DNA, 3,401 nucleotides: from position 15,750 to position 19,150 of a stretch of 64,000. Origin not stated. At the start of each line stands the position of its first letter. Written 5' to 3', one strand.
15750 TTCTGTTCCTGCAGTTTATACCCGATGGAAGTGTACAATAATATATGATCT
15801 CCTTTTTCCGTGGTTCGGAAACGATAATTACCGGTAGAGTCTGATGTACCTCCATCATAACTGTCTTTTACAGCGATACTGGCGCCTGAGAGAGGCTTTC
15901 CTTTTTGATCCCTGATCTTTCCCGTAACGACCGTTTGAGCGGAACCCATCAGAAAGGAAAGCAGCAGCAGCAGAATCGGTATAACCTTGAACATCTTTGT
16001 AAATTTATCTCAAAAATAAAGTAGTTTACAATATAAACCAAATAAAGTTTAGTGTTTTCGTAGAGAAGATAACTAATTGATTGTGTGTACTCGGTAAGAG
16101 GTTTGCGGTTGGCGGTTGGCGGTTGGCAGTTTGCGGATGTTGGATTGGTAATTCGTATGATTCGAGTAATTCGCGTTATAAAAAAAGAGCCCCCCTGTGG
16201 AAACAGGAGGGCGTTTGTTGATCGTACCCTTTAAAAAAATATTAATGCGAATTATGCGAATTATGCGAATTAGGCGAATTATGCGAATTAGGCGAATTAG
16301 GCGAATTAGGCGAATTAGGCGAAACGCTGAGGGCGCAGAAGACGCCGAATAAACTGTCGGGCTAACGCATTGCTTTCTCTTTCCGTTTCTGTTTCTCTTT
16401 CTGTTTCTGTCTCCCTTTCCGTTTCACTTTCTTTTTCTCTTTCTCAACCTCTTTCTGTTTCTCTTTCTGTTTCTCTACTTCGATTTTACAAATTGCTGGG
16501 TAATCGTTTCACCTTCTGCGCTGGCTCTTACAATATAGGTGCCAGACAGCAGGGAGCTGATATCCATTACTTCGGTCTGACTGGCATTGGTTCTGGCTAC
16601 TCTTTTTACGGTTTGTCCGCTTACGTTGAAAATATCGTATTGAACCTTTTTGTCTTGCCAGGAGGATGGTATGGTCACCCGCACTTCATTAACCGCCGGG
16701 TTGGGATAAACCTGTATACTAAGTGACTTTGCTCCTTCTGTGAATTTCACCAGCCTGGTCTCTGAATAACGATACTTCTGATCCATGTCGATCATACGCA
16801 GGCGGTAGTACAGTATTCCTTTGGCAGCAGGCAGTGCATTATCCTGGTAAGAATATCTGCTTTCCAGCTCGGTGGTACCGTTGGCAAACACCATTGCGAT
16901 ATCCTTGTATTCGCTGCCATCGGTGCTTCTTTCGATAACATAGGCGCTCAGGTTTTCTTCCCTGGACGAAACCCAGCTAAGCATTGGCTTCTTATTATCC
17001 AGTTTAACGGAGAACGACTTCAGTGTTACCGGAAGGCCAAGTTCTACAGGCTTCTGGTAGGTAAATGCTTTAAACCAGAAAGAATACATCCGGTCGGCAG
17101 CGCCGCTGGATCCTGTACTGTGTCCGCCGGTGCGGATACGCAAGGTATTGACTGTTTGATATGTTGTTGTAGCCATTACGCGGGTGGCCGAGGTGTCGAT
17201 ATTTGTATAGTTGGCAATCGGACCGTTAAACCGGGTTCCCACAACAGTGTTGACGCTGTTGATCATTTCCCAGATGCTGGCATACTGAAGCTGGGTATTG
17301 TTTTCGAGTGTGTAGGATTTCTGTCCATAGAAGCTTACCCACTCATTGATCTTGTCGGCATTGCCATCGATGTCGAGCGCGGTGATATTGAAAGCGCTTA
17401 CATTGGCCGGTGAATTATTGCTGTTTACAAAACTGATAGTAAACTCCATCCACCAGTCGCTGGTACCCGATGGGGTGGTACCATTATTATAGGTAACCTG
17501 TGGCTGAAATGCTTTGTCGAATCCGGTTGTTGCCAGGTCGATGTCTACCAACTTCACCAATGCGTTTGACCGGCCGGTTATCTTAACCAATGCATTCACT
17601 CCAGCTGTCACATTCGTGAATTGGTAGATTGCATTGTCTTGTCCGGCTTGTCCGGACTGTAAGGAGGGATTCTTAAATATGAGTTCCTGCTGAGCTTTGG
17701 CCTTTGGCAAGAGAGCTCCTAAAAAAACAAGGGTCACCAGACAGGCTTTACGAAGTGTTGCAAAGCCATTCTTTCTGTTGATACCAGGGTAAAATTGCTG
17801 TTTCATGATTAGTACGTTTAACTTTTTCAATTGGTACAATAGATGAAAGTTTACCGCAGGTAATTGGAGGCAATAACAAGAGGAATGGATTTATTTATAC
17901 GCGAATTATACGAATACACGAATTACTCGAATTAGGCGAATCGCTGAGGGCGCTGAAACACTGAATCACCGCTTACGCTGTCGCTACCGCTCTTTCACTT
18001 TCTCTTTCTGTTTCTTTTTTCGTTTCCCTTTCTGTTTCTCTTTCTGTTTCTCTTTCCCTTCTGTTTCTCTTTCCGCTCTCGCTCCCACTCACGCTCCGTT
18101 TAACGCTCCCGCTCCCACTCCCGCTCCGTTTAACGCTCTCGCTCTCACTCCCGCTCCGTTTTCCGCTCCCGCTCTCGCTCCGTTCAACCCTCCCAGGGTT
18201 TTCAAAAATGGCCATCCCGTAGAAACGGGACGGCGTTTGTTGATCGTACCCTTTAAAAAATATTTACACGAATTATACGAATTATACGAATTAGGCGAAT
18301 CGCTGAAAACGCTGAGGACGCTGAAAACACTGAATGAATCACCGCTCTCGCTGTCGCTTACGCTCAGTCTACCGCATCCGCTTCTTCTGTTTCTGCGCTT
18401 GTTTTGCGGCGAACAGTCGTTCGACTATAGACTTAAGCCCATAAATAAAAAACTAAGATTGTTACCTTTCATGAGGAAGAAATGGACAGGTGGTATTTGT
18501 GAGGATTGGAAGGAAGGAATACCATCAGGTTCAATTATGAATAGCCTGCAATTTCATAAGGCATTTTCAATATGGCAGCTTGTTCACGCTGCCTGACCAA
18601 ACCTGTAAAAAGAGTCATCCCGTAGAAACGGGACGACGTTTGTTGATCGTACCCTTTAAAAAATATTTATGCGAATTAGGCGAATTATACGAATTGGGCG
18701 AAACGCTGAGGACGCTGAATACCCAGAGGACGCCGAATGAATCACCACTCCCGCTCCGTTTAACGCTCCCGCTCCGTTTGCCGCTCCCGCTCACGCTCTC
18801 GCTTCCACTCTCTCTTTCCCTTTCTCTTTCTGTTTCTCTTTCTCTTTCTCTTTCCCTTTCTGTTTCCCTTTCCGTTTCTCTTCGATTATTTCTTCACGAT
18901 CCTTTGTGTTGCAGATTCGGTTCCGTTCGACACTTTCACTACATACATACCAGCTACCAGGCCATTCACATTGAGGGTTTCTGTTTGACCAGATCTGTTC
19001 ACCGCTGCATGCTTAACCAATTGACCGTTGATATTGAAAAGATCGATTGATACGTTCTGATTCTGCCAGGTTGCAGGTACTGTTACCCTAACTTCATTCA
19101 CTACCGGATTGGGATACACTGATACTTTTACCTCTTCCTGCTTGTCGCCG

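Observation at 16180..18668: Conserved 26-nt motif fused to a covarying terminator, three copies around the T9SS paralogs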

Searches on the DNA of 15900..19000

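Call 17: search_rna_families(source=window, start=15900, end=19000, threshold=evalue, max_evalue=5)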
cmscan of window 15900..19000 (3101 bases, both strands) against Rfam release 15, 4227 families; matches with E-value up to 5: 2.
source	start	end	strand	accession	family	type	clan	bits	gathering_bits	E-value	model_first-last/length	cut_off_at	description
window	17851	17886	-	RF03008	malK-II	Cis-reg;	-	21.4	52.9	2.1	1-50/50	no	malK-II RNA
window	17368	17405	+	RF03260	mir-8229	Gene; miRNA;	-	18.1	45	4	12-46/59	no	mir-8229 microRNA precursor family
